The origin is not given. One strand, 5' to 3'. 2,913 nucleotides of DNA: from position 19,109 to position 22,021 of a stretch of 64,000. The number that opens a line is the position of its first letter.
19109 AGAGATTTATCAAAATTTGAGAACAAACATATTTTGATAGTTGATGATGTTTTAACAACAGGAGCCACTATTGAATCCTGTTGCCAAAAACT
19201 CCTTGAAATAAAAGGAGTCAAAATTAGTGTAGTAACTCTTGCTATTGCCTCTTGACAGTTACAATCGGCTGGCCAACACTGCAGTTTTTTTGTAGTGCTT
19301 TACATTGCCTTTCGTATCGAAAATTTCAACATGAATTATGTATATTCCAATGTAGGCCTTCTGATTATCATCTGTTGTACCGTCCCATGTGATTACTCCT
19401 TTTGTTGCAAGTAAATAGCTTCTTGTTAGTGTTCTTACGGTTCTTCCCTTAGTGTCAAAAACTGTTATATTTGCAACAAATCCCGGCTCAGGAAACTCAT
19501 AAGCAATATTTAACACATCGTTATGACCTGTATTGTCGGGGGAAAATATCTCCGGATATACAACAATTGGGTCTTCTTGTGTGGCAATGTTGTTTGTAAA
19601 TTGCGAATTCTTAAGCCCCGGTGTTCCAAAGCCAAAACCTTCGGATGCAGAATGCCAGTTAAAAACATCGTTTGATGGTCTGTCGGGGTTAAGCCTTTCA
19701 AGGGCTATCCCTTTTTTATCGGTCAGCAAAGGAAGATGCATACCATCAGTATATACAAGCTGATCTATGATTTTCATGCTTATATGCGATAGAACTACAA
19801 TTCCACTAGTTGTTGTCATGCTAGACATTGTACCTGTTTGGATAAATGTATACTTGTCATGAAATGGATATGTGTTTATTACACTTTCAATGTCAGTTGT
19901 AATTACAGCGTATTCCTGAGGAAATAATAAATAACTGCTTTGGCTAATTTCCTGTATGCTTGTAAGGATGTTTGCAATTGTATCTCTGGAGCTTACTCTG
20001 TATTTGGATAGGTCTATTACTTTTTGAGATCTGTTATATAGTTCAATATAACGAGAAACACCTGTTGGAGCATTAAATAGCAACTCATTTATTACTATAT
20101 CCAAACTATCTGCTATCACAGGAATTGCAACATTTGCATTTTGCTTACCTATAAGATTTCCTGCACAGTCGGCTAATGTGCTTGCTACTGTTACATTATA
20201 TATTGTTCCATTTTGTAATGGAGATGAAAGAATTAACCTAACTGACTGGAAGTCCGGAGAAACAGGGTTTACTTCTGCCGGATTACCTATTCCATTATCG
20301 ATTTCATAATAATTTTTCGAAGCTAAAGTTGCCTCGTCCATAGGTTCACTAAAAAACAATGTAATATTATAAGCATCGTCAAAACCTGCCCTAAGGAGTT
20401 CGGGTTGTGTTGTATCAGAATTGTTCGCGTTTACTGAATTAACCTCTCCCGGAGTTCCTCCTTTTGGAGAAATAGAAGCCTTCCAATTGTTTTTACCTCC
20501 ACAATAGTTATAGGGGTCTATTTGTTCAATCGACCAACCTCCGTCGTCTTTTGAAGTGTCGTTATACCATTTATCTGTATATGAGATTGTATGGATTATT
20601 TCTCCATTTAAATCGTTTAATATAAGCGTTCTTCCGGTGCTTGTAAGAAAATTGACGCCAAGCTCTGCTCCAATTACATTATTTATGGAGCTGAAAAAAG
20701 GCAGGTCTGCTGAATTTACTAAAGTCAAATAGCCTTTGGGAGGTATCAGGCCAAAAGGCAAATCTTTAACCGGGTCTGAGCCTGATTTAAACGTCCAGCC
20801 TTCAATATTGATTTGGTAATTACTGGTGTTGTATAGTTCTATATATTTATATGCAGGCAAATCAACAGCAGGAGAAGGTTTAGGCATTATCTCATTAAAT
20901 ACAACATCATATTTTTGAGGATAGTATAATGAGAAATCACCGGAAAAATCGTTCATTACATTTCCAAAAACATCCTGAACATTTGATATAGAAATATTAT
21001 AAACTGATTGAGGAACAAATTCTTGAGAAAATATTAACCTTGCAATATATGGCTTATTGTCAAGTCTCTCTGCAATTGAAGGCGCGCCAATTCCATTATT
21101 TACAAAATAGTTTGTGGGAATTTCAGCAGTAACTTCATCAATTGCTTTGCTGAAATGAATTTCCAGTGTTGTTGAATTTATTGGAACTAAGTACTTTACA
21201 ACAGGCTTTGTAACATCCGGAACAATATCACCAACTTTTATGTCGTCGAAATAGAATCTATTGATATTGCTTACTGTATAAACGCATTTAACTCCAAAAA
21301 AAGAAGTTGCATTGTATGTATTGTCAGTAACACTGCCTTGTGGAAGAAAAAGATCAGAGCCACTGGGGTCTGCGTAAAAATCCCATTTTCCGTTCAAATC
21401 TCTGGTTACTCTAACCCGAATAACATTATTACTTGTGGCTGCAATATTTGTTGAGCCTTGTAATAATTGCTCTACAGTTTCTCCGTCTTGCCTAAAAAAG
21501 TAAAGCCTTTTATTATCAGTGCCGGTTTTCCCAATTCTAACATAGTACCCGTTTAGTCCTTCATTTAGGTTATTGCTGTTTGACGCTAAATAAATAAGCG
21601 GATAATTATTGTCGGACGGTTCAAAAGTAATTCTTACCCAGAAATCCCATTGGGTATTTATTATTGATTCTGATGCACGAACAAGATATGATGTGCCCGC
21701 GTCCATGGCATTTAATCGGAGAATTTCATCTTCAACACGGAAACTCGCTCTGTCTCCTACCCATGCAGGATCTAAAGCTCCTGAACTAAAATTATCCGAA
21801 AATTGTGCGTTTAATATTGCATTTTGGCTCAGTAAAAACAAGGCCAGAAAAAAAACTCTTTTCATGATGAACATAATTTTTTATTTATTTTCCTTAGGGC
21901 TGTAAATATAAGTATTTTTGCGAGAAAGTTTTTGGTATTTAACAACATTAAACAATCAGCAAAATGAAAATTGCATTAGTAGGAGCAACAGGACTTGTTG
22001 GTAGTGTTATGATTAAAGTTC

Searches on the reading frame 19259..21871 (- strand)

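Call 64: search_protein_families(library=pfam, proteins=[window:19259-21871:-], max_evalue=0.001)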
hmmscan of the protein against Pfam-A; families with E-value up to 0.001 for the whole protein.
window:19259-21871:- (870 aa): 4 families
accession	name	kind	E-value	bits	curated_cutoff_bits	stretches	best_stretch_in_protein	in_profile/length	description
PF00932.25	LTD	-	1.2e-24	87.2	34.3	2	320-432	5-108/109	Lamin Tail Domain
PF13205.12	Big_5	-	9.4e-14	52.5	23.6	1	488-573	10-94/105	Bacterial Ig-like domain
PF13860.13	FlgD_ig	-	4.6e-07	30.1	27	1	786-849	11-74/79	FlgD Ig-like domain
PF13585.12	CHU_C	-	0.00027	21.4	27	1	772-853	3-73/86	CHU_C Type IX secretion signal domain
